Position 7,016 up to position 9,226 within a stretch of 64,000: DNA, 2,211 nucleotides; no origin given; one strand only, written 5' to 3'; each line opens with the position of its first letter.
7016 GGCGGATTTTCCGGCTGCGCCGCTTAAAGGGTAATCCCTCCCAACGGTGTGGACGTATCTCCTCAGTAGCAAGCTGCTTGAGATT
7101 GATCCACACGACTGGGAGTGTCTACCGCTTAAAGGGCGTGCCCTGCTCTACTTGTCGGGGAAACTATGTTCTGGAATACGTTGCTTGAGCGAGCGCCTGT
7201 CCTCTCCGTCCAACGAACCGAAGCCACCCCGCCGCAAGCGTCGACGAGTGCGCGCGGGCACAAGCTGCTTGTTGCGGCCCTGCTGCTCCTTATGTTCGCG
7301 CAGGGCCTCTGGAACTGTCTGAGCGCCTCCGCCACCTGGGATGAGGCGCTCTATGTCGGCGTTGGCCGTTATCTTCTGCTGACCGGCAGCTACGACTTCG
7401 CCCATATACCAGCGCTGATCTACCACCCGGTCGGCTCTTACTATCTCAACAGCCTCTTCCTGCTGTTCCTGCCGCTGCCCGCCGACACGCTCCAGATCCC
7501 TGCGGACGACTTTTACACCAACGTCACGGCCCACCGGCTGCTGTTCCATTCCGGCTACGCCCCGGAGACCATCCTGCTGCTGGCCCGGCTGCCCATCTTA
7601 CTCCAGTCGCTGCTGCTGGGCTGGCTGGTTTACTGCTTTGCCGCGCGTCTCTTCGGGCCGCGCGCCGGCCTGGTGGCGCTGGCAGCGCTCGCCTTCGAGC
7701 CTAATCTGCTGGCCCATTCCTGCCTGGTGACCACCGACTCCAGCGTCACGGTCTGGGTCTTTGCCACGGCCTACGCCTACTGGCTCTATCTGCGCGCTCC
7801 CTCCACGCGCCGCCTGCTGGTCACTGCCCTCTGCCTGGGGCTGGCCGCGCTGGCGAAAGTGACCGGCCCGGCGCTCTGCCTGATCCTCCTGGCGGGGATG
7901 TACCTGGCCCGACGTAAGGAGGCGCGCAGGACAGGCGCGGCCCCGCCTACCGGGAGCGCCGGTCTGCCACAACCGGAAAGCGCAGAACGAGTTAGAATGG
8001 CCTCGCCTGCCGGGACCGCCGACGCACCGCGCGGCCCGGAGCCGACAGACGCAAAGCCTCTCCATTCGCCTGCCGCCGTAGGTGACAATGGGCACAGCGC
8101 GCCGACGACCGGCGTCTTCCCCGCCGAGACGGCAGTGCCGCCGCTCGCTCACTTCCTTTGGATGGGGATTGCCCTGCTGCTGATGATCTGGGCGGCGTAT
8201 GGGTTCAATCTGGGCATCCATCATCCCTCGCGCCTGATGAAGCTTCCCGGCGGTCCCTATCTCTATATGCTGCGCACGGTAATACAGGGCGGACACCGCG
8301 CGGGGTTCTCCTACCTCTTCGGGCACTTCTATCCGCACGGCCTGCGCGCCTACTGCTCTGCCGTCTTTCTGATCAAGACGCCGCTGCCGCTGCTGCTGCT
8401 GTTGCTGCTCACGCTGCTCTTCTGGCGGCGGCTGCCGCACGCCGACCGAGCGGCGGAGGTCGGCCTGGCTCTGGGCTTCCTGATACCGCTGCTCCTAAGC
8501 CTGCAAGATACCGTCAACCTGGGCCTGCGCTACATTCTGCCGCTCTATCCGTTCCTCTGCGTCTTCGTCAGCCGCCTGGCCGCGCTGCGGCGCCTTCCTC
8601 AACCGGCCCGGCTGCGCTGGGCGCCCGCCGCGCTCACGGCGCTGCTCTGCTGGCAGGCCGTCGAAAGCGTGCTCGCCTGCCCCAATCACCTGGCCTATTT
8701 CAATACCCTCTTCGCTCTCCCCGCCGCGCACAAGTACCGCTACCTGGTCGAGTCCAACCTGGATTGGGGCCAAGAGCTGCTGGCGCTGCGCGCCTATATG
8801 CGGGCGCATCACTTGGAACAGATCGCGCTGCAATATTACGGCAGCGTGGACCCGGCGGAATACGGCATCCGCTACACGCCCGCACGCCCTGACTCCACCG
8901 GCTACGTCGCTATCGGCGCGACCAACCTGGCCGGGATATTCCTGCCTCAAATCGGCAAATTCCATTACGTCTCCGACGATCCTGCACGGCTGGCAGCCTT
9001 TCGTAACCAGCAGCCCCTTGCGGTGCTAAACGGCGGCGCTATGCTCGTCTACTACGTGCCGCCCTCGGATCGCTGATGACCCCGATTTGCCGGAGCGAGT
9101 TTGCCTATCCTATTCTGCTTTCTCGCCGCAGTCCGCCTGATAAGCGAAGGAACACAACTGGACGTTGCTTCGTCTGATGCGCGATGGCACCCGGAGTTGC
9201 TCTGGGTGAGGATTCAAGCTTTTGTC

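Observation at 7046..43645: New ~80-bp MITE-like family with 9-10-bp target-site duplications (4 copies in 64 kb)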

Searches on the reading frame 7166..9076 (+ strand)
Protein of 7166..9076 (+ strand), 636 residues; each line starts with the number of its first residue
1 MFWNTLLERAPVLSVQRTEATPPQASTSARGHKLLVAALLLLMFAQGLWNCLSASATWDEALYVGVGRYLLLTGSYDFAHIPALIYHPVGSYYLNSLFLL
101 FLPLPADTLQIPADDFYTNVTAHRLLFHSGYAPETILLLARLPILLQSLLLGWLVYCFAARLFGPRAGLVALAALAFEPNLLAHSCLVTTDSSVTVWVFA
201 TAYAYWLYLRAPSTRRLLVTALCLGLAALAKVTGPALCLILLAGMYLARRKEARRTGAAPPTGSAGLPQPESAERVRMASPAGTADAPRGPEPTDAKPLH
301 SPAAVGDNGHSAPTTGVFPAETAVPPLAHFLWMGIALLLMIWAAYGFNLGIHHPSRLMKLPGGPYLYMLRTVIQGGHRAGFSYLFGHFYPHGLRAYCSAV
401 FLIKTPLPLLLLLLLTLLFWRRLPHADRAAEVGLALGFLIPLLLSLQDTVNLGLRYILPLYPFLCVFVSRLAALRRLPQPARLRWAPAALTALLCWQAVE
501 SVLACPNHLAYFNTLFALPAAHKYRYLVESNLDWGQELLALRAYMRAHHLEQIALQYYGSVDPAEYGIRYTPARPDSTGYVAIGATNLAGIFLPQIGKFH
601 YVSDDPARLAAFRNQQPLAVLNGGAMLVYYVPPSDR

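Call 11: search_protein_families(library=pfam, proteins=[window:7166-9076:+])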
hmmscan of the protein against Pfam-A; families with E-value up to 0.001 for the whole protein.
window:7166-9076:+ (636 aa): 2 families
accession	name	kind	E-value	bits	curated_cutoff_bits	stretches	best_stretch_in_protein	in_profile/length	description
PF13231.12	PMT_2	-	2.7e-11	44.4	26.1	1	140-255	24-136/160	Dolichyl-phosphate-mannose-protein mannosyltransferase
PF02366.24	PMT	-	5.9e-05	23.2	22.7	1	140-248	85-197/245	Dolichyl-phosphate-mannose-protein mannosyltransferase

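Call 44: find_encoding_contigs(protein=window:7166-9076:+, flank=1500, max_places=10)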
Protein window:7166-9076:+ (636 aa): 12 contigs read that carry it; 3 places shown.
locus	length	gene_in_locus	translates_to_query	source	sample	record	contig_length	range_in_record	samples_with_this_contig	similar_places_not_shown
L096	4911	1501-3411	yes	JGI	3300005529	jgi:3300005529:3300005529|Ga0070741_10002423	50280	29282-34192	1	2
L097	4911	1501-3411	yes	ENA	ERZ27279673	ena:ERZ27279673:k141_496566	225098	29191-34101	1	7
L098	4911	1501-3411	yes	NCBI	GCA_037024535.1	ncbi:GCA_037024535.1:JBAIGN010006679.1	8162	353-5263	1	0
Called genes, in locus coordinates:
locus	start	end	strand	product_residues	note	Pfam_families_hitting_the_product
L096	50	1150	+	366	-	PF00155:Aminotran_1_2, PF01041:DegT_DnrJ_EryC1, PF01212:Beta_elim_lyase (faint)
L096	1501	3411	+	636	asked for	PF13231:PMT_2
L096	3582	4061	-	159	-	-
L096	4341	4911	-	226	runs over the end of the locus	-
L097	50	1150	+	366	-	PF00155:Aminotran_1_2, PF01041:DegT_DnrJ_EryC1, PF01212:Beta_elim_lyase (faint)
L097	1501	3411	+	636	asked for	PF13231:PMT_2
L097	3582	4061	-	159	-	-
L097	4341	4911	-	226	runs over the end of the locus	-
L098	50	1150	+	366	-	PF00155:Aminotran_1_2, PF01041:DegT_DnrJ_EryC1, PF01212:Beta_elim_lyase (faint)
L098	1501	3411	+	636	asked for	PF13231:PMT_2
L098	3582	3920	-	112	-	-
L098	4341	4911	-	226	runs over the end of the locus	-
